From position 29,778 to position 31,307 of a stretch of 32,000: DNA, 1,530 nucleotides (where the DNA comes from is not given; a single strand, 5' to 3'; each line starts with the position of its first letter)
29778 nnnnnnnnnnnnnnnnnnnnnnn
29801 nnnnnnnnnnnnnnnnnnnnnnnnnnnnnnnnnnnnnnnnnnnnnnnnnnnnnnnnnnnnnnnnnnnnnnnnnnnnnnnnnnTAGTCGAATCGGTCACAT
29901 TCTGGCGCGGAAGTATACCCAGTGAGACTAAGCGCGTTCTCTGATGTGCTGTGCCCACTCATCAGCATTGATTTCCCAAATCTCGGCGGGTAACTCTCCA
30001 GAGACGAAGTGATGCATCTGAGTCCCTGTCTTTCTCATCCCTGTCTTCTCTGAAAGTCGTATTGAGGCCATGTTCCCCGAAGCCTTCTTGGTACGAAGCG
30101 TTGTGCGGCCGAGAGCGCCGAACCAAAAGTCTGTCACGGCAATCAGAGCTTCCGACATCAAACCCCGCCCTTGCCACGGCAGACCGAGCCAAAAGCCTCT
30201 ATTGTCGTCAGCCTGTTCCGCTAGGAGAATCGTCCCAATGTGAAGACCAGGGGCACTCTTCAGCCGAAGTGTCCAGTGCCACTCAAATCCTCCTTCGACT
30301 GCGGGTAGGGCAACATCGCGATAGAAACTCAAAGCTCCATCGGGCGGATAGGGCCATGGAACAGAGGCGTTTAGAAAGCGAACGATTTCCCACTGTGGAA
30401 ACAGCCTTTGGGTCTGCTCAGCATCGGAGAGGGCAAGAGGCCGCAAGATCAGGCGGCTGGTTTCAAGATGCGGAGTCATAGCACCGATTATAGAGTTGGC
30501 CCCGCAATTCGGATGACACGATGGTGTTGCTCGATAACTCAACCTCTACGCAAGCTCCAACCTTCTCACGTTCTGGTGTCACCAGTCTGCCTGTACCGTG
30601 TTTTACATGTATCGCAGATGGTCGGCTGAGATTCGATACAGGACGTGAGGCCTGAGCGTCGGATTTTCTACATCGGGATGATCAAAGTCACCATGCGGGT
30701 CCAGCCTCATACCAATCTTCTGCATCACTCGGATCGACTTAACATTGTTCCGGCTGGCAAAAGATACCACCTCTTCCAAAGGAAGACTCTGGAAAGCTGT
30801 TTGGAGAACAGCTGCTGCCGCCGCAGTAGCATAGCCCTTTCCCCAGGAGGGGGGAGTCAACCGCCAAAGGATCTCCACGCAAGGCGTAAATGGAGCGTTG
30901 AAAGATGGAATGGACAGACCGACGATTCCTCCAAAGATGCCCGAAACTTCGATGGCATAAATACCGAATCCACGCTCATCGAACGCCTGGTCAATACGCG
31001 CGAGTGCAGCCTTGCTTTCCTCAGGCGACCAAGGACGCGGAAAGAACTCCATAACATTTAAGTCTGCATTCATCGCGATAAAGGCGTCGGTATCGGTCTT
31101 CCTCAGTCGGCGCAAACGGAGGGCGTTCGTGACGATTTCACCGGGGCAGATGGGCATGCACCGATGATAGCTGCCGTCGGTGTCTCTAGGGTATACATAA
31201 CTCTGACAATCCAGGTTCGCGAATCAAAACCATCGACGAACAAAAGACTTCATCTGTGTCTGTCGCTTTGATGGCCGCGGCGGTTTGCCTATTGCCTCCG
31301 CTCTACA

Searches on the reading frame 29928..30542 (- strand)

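Call 8: search_protein_families(library=pfam, proteins=[window:29928-30542:-])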
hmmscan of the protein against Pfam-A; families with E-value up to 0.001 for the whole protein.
window:29928-30542:- (204 aa): 1 family
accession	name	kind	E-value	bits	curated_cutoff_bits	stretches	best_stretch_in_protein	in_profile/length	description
PF13302.13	Acetyltransf_3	-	1.4e-24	87.8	25.4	1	30-170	1-138/138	Acetyltransferase (GNAT) domain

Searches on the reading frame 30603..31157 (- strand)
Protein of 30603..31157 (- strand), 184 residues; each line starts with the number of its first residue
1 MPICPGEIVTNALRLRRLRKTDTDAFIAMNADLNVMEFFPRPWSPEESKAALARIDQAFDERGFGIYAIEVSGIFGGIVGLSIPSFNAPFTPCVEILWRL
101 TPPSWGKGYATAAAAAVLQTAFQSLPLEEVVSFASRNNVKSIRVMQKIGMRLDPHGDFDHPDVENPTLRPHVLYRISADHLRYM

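Call 8: search_protein_families(library=pfam, proteins=[window:30603-31157:-])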
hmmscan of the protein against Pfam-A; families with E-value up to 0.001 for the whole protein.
window:30603-31157:- (184 aa): 2 families
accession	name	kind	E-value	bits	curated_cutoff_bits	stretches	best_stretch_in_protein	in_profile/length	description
PF13302.13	Acetyltransf_3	-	1.2e-29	104.3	25.4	1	13-151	2-138/138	Acetyltransferase (GNAT) domain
PF00583.31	Acetyltransf_1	-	1.1e-06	29.3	20.7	1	37-150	10-116/116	Acetyltransferase (GNAT) family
